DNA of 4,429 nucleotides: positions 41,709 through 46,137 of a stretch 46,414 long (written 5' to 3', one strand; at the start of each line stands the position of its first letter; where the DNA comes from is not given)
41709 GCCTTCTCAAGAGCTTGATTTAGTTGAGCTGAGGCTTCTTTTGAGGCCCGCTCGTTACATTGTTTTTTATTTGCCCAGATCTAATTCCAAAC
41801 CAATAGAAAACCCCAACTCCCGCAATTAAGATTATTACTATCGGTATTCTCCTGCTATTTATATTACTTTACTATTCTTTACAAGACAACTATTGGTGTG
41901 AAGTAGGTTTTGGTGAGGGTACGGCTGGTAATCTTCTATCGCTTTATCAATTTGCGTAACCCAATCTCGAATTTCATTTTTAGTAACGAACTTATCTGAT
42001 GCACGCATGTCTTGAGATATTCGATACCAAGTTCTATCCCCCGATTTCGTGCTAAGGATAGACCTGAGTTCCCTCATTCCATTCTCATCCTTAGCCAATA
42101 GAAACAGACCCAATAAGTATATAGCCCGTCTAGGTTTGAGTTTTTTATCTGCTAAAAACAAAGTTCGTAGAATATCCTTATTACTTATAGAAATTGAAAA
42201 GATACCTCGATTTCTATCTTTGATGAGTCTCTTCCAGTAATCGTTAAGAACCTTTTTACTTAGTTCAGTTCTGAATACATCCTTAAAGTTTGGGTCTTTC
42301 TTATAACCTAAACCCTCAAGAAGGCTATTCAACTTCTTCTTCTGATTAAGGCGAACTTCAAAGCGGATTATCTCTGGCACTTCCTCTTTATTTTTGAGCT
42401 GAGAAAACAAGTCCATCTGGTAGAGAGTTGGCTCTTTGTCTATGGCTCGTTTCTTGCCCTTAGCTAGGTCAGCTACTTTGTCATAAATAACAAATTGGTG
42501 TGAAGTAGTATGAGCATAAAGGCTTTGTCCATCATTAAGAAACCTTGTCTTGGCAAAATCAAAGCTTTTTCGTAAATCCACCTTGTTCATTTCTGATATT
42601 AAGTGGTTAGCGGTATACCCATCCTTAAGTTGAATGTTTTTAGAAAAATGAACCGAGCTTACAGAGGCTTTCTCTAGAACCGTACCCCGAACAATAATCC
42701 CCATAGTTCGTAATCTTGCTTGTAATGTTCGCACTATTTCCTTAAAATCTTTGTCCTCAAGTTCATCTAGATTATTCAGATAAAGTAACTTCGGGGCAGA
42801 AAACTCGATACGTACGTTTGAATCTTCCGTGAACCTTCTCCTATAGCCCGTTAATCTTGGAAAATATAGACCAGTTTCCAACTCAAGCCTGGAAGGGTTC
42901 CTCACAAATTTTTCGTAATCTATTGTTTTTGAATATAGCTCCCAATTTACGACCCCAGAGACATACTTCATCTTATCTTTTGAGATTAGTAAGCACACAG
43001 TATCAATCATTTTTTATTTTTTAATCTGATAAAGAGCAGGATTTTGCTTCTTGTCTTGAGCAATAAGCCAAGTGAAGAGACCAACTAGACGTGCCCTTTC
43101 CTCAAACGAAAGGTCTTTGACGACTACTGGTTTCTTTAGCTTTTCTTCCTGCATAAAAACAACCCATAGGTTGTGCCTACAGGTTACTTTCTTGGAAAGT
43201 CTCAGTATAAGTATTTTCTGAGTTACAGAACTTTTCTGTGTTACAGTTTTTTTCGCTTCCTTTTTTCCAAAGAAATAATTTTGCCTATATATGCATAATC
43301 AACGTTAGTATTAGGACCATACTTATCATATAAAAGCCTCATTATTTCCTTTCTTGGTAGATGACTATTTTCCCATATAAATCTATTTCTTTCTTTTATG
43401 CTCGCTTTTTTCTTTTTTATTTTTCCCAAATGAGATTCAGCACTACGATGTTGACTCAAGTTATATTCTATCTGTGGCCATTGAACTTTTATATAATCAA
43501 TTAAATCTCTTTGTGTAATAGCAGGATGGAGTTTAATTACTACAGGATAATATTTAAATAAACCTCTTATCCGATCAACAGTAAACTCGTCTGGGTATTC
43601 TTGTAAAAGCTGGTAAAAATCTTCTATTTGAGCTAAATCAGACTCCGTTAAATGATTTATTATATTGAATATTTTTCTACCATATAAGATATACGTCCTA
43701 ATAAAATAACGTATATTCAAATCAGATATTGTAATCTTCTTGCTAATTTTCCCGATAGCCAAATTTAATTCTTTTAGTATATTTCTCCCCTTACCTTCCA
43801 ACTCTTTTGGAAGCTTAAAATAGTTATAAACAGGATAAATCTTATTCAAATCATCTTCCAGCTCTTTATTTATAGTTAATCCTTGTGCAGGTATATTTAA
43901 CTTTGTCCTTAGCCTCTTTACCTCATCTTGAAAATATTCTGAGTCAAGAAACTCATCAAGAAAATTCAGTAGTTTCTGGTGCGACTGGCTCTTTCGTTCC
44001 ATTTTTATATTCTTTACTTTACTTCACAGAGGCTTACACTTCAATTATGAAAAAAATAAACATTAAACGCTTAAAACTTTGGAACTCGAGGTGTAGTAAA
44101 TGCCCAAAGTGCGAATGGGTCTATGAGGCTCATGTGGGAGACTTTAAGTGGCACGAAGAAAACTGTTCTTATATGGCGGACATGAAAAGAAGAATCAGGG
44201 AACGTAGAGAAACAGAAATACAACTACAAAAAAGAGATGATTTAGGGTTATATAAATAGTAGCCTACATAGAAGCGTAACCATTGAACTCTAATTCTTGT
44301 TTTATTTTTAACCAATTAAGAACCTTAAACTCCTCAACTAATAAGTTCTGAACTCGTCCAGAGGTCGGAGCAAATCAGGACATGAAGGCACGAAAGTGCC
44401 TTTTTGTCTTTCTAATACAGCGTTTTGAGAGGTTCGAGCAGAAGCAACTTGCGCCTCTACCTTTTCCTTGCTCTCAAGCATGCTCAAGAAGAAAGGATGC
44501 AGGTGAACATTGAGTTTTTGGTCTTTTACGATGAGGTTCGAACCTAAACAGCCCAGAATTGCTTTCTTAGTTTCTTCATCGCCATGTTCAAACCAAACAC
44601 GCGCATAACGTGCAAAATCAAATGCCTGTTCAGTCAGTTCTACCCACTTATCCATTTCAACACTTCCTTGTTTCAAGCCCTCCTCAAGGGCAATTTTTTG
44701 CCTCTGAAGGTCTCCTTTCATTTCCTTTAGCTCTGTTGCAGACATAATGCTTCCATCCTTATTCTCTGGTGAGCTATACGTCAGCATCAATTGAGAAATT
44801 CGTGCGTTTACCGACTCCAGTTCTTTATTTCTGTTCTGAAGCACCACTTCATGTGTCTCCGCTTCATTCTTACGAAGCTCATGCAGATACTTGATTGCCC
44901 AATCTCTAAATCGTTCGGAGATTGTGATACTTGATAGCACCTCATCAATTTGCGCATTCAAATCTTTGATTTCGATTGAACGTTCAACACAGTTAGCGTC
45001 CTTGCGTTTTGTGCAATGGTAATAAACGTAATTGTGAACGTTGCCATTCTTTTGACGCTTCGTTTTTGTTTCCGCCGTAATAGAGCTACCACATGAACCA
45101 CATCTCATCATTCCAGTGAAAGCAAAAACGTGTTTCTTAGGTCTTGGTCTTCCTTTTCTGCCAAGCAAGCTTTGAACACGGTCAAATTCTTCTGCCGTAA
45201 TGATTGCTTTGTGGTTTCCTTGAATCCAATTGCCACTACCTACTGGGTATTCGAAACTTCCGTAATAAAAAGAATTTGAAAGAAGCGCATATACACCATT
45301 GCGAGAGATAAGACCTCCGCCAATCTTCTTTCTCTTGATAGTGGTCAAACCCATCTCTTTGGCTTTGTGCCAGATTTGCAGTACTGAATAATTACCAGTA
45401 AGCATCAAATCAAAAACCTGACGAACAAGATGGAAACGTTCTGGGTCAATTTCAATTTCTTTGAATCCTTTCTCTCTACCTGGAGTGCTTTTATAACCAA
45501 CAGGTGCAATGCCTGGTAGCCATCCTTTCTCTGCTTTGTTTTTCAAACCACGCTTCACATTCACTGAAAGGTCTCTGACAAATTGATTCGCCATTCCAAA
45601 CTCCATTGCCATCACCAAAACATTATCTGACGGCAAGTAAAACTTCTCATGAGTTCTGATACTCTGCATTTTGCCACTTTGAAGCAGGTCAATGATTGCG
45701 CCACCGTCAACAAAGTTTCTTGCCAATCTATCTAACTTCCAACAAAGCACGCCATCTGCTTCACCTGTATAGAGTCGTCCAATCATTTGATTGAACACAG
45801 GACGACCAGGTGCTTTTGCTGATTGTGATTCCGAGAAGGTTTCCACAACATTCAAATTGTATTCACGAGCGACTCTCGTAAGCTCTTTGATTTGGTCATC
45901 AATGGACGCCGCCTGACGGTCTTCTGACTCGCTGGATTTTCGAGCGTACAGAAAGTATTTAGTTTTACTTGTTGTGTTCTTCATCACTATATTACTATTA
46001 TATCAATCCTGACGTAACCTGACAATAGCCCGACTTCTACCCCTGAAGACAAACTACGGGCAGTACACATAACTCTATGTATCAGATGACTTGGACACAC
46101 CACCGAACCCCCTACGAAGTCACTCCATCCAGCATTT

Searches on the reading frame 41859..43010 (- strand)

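Call 61: search_protein_families(library=pfam, proteins=[window:41859-43010:-], max_evalue=0.01)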
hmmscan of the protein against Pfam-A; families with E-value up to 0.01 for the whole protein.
window:41859-43010:- (383 aa): 1 family
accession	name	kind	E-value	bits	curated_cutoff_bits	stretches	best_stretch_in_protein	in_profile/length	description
PF02486.25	Rep_trans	-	0.0011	19.1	29.6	1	127-284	21-171/201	Replication initiation factor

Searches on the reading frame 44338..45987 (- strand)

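Call 61: search_protein_families(library=pfam, proteins=[window:44338-45987:-], max_evalue=0.01)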
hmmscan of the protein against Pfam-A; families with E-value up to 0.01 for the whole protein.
window:44338-45987:- (549 aa): 4 families
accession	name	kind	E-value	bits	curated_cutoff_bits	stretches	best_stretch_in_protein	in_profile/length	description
PF00239.26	Resolvase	-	1.1e-20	74.7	23.3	1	12-155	2-143/145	Resolvase, N terminal domain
PF07508.19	Recombinase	-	2.9e-11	43.9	21.1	1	183-275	2-99/102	Recombinase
PF13408.12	Zn_ribbon_recom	-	2.9e-09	37.6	25.3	1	290-350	2-56/58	Recombinase zinc beta ribbon domain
PF10591.15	SPARC_Ca_bdg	-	0.0084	16.8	22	0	356-453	12-109/113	Secreted protein acidic and rich in cysteine Ca binding region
